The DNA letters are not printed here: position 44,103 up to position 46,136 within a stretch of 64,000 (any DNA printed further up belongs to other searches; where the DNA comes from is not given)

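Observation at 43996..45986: AbrB-like regulator divergent from a 577-aa dual PD-(D/E)xK protein: candidate uncharacterised defence module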

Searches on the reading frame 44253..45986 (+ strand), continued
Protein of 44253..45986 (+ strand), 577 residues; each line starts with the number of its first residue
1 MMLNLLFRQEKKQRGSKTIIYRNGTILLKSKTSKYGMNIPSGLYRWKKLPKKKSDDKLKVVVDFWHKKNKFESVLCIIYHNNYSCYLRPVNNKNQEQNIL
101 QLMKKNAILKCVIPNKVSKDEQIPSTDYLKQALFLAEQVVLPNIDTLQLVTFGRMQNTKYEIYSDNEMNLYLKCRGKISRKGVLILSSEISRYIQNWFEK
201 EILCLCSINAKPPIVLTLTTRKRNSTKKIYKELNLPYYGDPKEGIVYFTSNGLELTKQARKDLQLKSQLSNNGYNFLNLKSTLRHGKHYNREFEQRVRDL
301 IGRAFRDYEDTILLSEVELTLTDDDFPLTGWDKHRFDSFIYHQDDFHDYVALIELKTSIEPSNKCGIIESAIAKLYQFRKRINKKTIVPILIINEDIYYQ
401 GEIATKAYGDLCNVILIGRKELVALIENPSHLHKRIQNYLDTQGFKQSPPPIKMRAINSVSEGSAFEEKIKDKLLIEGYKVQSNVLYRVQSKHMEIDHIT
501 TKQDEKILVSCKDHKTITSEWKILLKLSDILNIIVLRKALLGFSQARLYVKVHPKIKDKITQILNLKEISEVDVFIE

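Call 32: find_homologous_proteins(query=A2, max_evalue=0.001)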
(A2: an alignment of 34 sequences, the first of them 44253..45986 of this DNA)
Query A2 (34 sequences) (577 aa, profile of the alignment): 8 proteins with E <= 0.001 among 8000 candidates.
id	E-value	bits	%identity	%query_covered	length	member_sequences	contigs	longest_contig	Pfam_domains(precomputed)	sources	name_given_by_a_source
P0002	2.7e-213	728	68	100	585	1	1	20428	-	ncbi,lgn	-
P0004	2.1e-212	725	65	100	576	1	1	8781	-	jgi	-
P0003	2.3e-208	712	66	100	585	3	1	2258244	-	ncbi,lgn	-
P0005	1.7e-197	676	54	100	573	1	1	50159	-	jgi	-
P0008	7.1e-195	667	36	98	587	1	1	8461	-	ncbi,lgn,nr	ncbi:MAG: hypothetical protein JXA54_06250 [Candidatus Heimdallarchaeota archaeon]|nr:hypothetical p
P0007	3.5e-193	661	36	98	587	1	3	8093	-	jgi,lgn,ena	-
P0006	3.9e-188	645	40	97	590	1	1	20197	-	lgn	-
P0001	4.2e-147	509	100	73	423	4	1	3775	-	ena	-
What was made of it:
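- Tried and rejected: Word-index protein search with the 34-sequence alignment: returned only the same eight close relatives, so it was wasted (call 32).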

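Call 33: list_cluster_members(proteins=[P0010, P0012, P0013, P0014, P0016, P0018, P0020, P0022, P0027, P0032])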
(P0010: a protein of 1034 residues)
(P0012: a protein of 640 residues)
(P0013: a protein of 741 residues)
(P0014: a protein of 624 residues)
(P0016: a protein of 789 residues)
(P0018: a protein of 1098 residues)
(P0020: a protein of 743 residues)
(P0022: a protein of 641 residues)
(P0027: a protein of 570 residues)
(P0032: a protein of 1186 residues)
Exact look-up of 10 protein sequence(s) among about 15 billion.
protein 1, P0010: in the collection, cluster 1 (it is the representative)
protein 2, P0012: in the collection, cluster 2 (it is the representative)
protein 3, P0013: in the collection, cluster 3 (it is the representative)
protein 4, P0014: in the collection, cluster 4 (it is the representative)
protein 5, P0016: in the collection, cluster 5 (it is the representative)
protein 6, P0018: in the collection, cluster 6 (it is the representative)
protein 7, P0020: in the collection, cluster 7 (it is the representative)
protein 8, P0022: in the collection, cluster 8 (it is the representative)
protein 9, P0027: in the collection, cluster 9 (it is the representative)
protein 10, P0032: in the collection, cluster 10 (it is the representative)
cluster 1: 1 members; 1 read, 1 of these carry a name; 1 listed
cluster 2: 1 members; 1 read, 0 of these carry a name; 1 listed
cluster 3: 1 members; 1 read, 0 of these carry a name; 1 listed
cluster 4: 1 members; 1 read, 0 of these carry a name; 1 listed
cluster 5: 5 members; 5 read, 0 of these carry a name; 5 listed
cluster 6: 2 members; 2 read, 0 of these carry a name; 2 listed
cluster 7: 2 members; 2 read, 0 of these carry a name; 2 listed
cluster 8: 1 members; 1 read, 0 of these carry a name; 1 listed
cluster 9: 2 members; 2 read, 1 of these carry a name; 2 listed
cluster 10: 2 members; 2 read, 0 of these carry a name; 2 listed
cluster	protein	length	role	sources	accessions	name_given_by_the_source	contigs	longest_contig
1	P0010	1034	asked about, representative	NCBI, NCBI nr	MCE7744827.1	MAG: hypothetical protein GPJ52_06795 [Candidatus Heimdallarchaeota archaeon] | hypothetical protein [Candidatus Heimdallarchaeota archaeon]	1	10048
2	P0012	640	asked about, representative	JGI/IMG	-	-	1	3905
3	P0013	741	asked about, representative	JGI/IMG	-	-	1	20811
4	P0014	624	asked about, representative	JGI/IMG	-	-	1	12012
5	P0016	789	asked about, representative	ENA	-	-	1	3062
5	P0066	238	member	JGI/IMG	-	-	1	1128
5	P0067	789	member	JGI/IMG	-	-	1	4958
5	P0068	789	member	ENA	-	-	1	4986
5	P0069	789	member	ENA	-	-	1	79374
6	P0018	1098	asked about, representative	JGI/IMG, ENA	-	-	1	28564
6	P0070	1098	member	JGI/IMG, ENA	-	-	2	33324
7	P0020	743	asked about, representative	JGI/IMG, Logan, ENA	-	-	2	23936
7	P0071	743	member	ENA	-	-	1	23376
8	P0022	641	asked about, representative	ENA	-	-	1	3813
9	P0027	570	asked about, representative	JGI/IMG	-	-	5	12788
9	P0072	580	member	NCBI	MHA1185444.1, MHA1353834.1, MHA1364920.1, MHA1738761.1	MAG: hypothetical protein ACTSXA_12670 [Candidatus Heimdallarchaeota archaeon]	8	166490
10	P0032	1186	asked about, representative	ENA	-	-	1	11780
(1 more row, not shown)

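Call 36: search_protein_families(library=pfam, proteins=[L003:6184-7839:-, L009:239-1870:-, L003:9973-11052:-, L006:5379-6305:+, L008:3650-4912:-, L001:6750-7616:-, L001:10024-10941:+, L010:3722-4729:+, L007:2910-3290:+], max_evalue=1)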
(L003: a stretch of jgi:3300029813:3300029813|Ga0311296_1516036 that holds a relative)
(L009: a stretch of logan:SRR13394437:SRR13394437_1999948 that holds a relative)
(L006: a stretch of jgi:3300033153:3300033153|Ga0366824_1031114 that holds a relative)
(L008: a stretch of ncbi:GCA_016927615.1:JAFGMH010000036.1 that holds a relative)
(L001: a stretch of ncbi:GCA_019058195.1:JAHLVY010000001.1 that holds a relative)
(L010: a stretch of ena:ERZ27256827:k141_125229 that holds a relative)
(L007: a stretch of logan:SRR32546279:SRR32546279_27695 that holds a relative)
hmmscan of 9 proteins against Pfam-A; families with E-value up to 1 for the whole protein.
L003:6184-7839:- (551 aa): 1 family
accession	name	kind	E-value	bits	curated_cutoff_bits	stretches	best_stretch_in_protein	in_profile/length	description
PF14528.11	LAGLIDADG_3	-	2.5e-06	28.1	22.5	1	266-320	4-64/82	LAGLIDADG-like domain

L009:239-1870:- (543 aa): 5 families
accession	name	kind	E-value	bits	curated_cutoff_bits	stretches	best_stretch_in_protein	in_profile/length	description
PF14528.11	LAGLIDADG_3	-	6.7e-08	33.1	22.5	1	258-330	2-81/82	LAGLIDADG-like domain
PF13560.12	HTH_31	-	0.0001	23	27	1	395-451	2-59/64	Helix-turn-helix domain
PF01381.28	HTH_3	-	0.0007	20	23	1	399-438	1-40/55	Helix-turn-helix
PF12844.13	HTH_19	-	0.022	15.1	30.2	1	396-455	1-60/64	Helix-turn-helix domain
PF14527.11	LAGLIDADG_WhiA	-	0.097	13.2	23.2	0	164-210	3-52/93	WhiA LAGLIDADG-like domain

L003:9973-11052:- (359 aa): 0 families

L006:5379-6305:+ (308 aa): 1 family
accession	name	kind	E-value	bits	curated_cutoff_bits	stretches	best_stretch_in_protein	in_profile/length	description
PF17002.10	DUF5089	-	0.12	12.6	36.1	1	244-277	129-162/193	Domain of unknown function (DUF5089)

L008:3650-4912:- (420 aa): 2 families
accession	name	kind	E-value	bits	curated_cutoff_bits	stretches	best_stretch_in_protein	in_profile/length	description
PF07754.17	HVO_2753_ZBP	-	0.033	14.4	33.2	1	256-274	12-30/46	Small zinc finger protein HVO_2753-like, Zn-binding pocket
PF04606.18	Ogr_Delta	-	0.21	12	26.3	1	263-284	2-23/47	Ogr/Delta-like zinc finger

L001:6750-7616:- (288 aa): 3 families
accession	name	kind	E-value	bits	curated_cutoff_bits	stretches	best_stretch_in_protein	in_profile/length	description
PF05168.19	HEPN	-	0.0016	19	22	1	15-125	7-105/117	HEPN domain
PF09921.14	DUF2153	-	0.031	14.6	23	1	186-218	69-101/123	Uncharacterized protein conserved in archaea (DUF2153)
PF14578.12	GTP_EFTU_D4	-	0.089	13.1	23.8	1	49-84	27-62/86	Elongation factor Tu domain 4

L001:10024-10941:+ (305 aa): 1 family
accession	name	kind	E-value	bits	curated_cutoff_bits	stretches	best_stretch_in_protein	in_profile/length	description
PF03489.22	SapB_2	-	0.26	11.9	21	0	142-155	7-20/34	Saposin-like type B, region 2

L010:3722-4729:+ (335 aa): 2 families
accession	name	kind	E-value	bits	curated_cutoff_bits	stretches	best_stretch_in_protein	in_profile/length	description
PF13903.11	Claudin_2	-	0.033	14.4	29.1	1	237-328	47-142/192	PMP-22/EMP/MP20/Claudin tight junction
PF20990.2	DUF2207_C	-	0.073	13.2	33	1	198-326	46-183/247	Predicted membrane protein (DUF2207) C-terminal domain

L007:2910-3290:+ (126 aa): 0 families

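Call 37: search_solved_structures(query=L003:6184-7839:-, max_evalue=1)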
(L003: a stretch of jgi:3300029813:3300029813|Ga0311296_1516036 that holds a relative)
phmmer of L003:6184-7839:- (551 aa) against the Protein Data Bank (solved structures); distinct sequences matched with E-value up to 1: 3.
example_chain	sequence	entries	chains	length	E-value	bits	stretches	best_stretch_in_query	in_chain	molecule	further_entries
2dch_X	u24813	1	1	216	0.094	14.4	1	171-255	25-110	putative homing endonuclease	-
9d5n_M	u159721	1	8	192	0.34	12.6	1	405-485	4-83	Cilia- and flagella-associated protein 20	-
8yxk_A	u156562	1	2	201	0.39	12.4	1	180-225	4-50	Phage cell wall hydrolase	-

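Call 45: search_protein_families(library=pfam, alignment_id=A2, max_evalue=0.1)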
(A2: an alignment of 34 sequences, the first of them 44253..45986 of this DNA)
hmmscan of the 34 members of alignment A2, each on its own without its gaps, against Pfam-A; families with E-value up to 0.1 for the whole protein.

A. member 1, window:44253-45986:+ (577 aa): 2 families
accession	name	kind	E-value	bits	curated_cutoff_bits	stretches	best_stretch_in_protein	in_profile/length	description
PF22526.2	DUF7000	-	0.015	15.4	27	1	55-122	67-134/156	Domain of unknown function (DUF7000)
PF08378.17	NERD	-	0.052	14.5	22.1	1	463-520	2-64/111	Nuclease-related domain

B. families by the number of members that match (of 34 scanned): 23 families
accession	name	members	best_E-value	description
PF08378.17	NERD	26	2.8e-08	Nuclease-related domain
PF01870.24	Hjc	10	3.2e-05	Archaeal holliday junction resolvase (hjc)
PF04471.18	Mrr_cat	8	0.00073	Restriction endonuclease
PF18741.7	MTES_1575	5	0.00027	REase_MTES_1575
PF02021.23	UPF0102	3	0.024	Uncharacterised protein family UPF0102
PF13588.12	HSDR_N_2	2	0.00043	Type I restriction enzyme R protein N terminus (HSDR_N)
PF15533.11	Ntox33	2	0.0042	Bacterial toxin 33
PF13635.12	DUF4143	2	0.0043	Domain of unknown function (DUF4143)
PF03008.20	DUF234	2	0.01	Archaea bacterial proteins of unknown function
PF22526.2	DUF7000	1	0.015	Domain of unknown function (DUF7000)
PF10392.15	COG5_N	1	0.015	Conserved oligomeric Golgi complex subunit 5, N-terminal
PF09002.17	Card1_endonuc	1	0.026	Card1-like, endonuclease domain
PF06616.17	BsuBI_PstI_RE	1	0.032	BsuBI/PstI restriction endonuclease domain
PF20926.3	Htt_N-HEAT_1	1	0.034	Huntingtin, N-terminal HEAT 1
PF22382.1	EndoS_helical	1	0.047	Endo-beta-N-acetylglucosaminidase, helical bundle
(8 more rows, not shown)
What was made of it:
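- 45615..45986 (+): 577-aa protein, residues ~455-577 plus stop: PD-(D/E)xK module 2 of NERD/Hjc/Mrr type (E467, N484, E495, D497, S510-C511-K512). NERD matched by 26 of 34 members (best E=2.8e-8), Hjc by 10, Mrr_cat by 8 (call 45).
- On NERD domain family (Pfam PF08378): However, 26 of 34 family members match at E<=0.1, with a best E of 2.8e-8 (call 45).
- NERD, Hjc and Mrr_cat hits for module 2 (call 45).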

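Call 56: find_related_loci(query=A1, collection=viral_contigs, flank=10000)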
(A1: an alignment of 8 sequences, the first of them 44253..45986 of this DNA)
Query A1 (577 aa) in viral_contigs; peptide patterns used: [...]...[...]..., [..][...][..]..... (x = any residue, [..] = any of these).
121 stretches matched a pattern, but none encodes a relative of the query by tblastn (E <= 1e-3).

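Call 61: find_homologous_proteins(query=P0072, max_evalue=0.001)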
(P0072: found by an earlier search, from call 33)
Query P0072 (580 aa): 6 proteins with E <= 0.001 among 8000 candidates.
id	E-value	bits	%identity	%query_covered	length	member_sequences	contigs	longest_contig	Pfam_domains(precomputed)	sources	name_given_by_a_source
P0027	0.0e+0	1232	100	98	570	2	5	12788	-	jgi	-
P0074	2.9e-238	810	67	100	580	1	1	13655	-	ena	-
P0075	5.0e-237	806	66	100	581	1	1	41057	-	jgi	-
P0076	7.7e-177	607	52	99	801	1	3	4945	-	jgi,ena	-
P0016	3.9e-173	595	52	99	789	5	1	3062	-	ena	-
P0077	2.5e-22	97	24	98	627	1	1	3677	-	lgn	-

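Call 62: find_encoding_contigs(protein=P0075, flank=10000, max_places=2)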
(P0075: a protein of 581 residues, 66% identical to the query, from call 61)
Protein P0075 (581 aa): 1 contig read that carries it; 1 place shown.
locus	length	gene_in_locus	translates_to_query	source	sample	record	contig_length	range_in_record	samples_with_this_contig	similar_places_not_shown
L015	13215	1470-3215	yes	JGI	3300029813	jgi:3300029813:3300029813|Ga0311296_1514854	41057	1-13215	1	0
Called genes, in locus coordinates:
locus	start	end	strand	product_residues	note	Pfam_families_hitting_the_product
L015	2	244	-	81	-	?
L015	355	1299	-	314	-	-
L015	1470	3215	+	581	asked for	-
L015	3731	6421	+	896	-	PF19077:Big_13 (faint), PF09136:Glucodextran_B (faint), PF17957:Big_7, PF04151:PPC (weak), PF17957:Big_7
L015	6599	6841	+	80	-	PF01423:LSM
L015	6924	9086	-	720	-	PF04312:DUF460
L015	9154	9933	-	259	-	PF01656:CbiA, PF02374:ArsA_ATPase (weak), PF07015:VirC1 (faint), PF10609:ParA (weak), PF13614:AAA_31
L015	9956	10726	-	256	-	-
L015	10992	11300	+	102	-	-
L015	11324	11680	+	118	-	PF01990:ATP-synt_F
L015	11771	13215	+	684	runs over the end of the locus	PF01472:PUA, PF01507:PAPS_reduct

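Call 63: find_encoding_contigs(protein=P0027, flank=10000, max_places=2)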
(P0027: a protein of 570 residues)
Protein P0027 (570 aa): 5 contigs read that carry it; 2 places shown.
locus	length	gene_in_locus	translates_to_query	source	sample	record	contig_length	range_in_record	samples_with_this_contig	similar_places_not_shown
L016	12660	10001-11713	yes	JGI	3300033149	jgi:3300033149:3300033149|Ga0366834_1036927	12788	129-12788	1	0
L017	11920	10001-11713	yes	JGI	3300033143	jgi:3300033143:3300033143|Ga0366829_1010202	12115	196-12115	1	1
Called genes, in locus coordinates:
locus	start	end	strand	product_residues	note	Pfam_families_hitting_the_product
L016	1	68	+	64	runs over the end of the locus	?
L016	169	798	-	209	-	PF00149:Metallophos (weak)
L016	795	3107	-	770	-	PF00270:DEAD, PF04851:ResIII, PF00271:Helicase_C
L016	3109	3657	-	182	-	PF01978:TrmB (faint)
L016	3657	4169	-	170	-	-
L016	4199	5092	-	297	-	-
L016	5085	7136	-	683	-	-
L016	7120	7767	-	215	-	-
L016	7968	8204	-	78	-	-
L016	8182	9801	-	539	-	-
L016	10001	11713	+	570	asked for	-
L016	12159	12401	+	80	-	PF01423:LSM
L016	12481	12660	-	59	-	?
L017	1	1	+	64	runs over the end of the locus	?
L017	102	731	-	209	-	PF00149:Metallophos (weak)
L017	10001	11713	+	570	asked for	-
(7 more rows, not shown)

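Call 64: find_encoding_contigs(protein=P0074, flank=10000, max_places=2)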
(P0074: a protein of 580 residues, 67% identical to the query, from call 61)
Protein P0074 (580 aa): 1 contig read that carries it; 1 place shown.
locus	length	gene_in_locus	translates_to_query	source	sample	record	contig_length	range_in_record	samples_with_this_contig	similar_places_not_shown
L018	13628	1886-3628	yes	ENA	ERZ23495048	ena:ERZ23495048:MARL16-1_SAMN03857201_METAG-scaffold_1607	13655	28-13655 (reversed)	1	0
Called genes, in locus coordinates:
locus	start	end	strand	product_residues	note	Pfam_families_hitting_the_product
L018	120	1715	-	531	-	PF14528:LAGLIDADG_3 (faint)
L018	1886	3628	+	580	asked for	-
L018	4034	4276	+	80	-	PF01423:LSM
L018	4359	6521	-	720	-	PF04312:DUF460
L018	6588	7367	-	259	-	PF01656:CbiA, PF02374:ArsA_ATPase (weak), PF07015:VirC1 (faint), PF10609:ParA, PF13614:AAA_31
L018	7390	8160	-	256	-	-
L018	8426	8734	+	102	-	-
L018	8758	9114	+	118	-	PF01990:ATP-synt_F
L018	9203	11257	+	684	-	PF01472:PUA, PF01507:PAPS_reduct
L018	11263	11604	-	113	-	PF01849:NAC, PF19026:UBA_HYPK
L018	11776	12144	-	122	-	-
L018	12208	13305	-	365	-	PF01008:IF-2B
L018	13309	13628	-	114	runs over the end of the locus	?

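Call 79: find_encoding_contigs(protein=P0076, flank=5000, max_places=3)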
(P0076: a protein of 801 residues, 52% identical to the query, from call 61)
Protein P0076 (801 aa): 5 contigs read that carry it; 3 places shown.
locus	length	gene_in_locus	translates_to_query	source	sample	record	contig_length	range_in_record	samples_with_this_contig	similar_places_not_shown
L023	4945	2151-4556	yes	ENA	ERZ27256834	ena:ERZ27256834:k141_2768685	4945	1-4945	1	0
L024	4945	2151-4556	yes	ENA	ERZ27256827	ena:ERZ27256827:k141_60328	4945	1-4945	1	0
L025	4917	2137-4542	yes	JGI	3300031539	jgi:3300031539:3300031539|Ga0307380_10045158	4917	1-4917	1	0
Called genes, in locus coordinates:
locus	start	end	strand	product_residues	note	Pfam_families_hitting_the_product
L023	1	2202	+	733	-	?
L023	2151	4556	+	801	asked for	-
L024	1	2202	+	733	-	?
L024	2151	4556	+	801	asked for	-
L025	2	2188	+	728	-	?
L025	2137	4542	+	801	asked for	-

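Call 80: find_encoding_contigs(protein=P0077, flank=5000, max_places=3)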
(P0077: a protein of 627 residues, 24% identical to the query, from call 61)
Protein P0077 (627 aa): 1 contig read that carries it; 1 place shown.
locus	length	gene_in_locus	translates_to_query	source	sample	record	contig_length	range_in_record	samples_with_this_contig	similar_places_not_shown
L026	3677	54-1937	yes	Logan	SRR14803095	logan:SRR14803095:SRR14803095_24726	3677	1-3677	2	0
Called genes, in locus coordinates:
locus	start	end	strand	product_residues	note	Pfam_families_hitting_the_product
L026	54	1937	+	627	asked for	-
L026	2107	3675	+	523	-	?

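Call 85: search_protein_families(library=pfam, proteins=[L001:7771-7935:-, L004:5383-5547:-, L023:1-2202:+, L026:2107-3675:+], max_evalue=0.1)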
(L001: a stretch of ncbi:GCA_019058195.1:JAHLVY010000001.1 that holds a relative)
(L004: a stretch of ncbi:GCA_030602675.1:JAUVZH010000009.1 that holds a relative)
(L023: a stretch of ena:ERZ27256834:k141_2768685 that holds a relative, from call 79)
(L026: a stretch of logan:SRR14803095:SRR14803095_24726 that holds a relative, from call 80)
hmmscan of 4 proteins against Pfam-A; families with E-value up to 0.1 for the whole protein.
L001:7771-7935:- (54 aa): 1 family
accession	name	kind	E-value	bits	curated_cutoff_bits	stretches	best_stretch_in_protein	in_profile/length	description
PF04014.23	MazE_antitoxin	-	3e-05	24.3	24.7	1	20-48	10-39/48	Antidote-toxin recognition MazE, bacterial antitoxin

L004:5383-5547:- (54 aa): 1 family
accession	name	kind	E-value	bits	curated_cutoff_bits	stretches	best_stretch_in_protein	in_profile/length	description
PF04014.23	MazE_antitoxin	-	3.2e-05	24.2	24.7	1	21-48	11-39/48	Antidote-toxin recognition MazE, bacterial antitoxin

L023:1-2202:+ (733 aa): 10 families
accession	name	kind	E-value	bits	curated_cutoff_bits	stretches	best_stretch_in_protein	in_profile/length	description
PF01935.23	DUF87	-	1.3e-07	32.4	23.2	1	198-431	2-219/220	Helicase HerA, central domain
PF05872.18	HerA_C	-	4.6e-06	26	22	1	208-261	8-61/502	Helicase HerA-like C-terminal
PF05707.18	Zot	-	0.0002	21.3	20.3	1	420-522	54-147/197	Zonular occludens toxin (Zot)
PF10412.15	TrwB_AAD_bind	-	0.00028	20.3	20.5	1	218-262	12-56/387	Type IV secretion-system coupling protein DNA-binding domain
PF00437.27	T2SSE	-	0.0035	16.5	24.9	1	204-245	125-166/370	Type II/IV secretion system protein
PF12846.13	AAA_10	-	0.0045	16.5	27.5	1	221-272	21-71/362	AAA-like domain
PF00270.35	DEAD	-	0.061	13.5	26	0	222-257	15-53/167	DEAD/DEAH box helicase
PF13555.12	AAA_29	-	0.082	13.1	27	0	222-237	23-38/61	P-loop containing region of AAA domain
PF04851.21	ResIII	-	0.098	13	22.5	0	219-249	21-51/164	Type III restriction enzyme, res subunit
PF13401.12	AAA_22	-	0.099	13.4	27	0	224-239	8-23/130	AAA domain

L026:2107-3675:+ (523 aa): 0 families
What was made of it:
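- Checked: Its two orthologues score 24.2 and 24.3 bits (call 85).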

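Call 93: search_protein_families(library=phrogs, proteins=[window:44253-45986:+, L003:6184-7839:-, L009:239-1870:-], max_evalue=0.01)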
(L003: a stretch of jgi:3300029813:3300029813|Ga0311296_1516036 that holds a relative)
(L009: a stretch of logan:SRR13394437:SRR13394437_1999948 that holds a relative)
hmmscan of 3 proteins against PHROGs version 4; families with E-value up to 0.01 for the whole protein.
window:44253-45986:+ (577 aa): 0 families

L003:6184-7839:- (551 aa): 0 families

L009:239-1870:- (543 aa): 0 families

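Call 94: search_protein_families(library=padloc, alignment_id=A2, max_evalue=0.01)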
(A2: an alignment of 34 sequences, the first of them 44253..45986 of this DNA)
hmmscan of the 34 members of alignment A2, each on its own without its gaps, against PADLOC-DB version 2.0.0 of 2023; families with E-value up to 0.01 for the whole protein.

A. member 1, window:44253-45986:+ (577 aa): 0 families

B. families by the number of members that match (of 34 scanned): 5 families
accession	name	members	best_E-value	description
PDLC01968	CARF_PDDEXK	2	0.00015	-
PDLC01889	CARF4--CARF_PDDEXK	1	0.0017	-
PDLC01898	CARF4--CARF_PDDEXK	1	0.0057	-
PDLC01903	CARF4--CARF_PDDEXK_TM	1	0.0092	-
PDLC01881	CARF4--CARF_PDDEXK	1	0.0094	-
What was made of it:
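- On Known anti-phage defence systems (PADLOC-DB 2.0): Among the 34 family members there are only weak nuclease-domain hits to CARF_PDDEXK, in 2 members, best E=1.5e-4 (call 94).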
